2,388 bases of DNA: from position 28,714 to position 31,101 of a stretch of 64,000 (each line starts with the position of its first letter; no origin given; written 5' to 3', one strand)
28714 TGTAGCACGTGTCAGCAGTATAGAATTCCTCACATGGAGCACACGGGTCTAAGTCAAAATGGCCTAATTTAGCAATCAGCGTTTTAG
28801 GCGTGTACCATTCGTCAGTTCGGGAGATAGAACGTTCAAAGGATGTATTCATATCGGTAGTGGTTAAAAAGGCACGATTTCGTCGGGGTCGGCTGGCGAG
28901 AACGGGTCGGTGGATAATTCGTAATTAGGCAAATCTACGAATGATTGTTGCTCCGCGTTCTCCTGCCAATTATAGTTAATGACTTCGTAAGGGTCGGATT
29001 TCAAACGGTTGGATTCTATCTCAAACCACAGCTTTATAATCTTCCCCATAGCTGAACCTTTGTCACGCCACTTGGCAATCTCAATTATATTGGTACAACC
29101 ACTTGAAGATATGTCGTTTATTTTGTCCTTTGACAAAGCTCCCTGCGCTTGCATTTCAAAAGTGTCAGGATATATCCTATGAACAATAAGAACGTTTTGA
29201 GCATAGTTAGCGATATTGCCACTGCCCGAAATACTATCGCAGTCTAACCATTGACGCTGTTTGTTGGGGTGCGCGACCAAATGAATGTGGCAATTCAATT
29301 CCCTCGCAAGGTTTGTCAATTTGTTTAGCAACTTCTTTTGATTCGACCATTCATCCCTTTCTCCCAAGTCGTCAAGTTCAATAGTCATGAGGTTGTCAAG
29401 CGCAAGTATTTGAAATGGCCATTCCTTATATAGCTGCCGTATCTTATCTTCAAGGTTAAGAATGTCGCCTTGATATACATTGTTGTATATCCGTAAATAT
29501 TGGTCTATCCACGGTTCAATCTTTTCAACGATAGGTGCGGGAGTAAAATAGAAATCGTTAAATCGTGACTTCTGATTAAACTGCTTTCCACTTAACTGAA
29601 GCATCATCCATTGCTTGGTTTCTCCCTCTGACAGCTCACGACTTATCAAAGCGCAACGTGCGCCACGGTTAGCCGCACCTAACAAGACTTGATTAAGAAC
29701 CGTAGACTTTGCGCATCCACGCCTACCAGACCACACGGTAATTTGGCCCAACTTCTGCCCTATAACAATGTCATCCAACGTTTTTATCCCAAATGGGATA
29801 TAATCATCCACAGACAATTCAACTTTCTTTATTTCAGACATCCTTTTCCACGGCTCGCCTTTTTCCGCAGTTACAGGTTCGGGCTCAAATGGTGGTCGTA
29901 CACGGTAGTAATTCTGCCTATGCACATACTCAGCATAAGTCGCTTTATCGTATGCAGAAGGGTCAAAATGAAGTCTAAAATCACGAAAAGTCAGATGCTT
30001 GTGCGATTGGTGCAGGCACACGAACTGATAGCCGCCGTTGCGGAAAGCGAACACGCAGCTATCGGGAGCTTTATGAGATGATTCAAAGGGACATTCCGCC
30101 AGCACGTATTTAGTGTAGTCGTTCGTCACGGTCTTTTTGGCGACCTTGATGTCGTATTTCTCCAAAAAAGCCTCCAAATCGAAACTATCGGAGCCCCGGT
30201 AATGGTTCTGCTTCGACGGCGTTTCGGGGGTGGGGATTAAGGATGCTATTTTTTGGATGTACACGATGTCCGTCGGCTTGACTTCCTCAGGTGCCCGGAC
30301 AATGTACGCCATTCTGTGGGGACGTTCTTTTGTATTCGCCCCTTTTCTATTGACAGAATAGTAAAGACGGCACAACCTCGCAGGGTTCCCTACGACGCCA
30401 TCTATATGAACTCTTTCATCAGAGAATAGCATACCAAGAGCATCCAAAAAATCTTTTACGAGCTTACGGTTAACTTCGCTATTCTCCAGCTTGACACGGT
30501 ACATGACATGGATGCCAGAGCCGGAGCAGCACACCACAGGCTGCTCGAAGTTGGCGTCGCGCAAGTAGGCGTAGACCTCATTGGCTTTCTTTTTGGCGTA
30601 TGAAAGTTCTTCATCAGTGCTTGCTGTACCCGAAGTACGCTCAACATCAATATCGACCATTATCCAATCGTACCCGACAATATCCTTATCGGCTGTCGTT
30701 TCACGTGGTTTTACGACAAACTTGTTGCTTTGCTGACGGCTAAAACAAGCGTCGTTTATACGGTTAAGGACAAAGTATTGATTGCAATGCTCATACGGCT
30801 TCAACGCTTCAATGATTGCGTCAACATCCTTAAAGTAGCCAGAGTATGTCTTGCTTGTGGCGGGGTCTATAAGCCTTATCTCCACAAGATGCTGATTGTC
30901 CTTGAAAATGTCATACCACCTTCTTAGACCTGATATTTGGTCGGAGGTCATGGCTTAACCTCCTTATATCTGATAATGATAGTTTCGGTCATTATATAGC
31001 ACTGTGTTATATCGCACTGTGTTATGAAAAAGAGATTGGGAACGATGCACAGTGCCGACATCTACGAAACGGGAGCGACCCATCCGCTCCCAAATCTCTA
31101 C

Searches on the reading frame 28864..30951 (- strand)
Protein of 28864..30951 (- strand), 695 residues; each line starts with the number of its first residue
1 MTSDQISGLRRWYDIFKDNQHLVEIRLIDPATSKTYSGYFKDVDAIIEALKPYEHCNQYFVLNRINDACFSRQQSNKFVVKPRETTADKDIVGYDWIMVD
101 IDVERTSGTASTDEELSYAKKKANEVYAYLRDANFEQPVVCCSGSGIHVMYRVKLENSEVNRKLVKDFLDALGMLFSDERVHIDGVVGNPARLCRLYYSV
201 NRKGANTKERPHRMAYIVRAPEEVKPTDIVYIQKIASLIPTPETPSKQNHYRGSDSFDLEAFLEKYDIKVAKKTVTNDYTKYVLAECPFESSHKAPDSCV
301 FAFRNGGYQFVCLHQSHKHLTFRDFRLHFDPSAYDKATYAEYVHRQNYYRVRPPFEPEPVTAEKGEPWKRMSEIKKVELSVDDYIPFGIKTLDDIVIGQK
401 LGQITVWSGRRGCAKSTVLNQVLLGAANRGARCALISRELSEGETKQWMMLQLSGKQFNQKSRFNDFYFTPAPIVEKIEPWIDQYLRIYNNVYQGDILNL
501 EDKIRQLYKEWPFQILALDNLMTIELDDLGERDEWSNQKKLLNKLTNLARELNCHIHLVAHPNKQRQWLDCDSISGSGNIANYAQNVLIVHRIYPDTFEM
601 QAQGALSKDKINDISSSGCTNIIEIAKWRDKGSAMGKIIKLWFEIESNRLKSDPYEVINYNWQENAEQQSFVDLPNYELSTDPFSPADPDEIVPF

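Call 7: search_protein_families(library=phrogs, proteins=[window:28864-30951:-])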
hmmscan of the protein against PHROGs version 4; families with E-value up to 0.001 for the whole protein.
window:28864-30951:- (695 aa): 4 families
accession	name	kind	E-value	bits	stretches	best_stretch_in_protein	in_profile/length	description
phrog_19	-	DNA, RNA and nucleotide metabolism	9.1e-36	124.9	2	378-608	328-547/621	DnaB-like replicative helicase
phrog_239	-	DNA, RNA and nucleotide metabolism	5.1e-33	116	1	376-662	335-614/801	DNA primase/helicase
phrog_5482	-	unknown function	2.7e-27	96.4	1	383-650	28-296/341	-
phrog_243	-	DNA, RNA and nucleotide metabolism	8e-08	32.6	1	375-598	8-234/273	DnaB-like replicative helicase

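Call 8: search_protein_families(library=pfam, proteins=[window:28864-30951:-], max_evalue=0.01)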
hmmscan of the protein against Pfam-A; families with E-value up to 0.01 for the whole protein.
window:28864-30951:- (695 aa): 2 families
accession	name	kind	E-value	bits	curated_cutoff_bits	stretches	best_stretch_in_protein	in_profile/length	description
PF03796.21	DnaB_C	-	2.3e-07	30.9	27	1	385-630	2-236/255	DnaB-like helicase C terminal domain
PF13481.12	AAA_25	-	1.7e-06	28.2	27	1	388-567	18-195/195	AAA domain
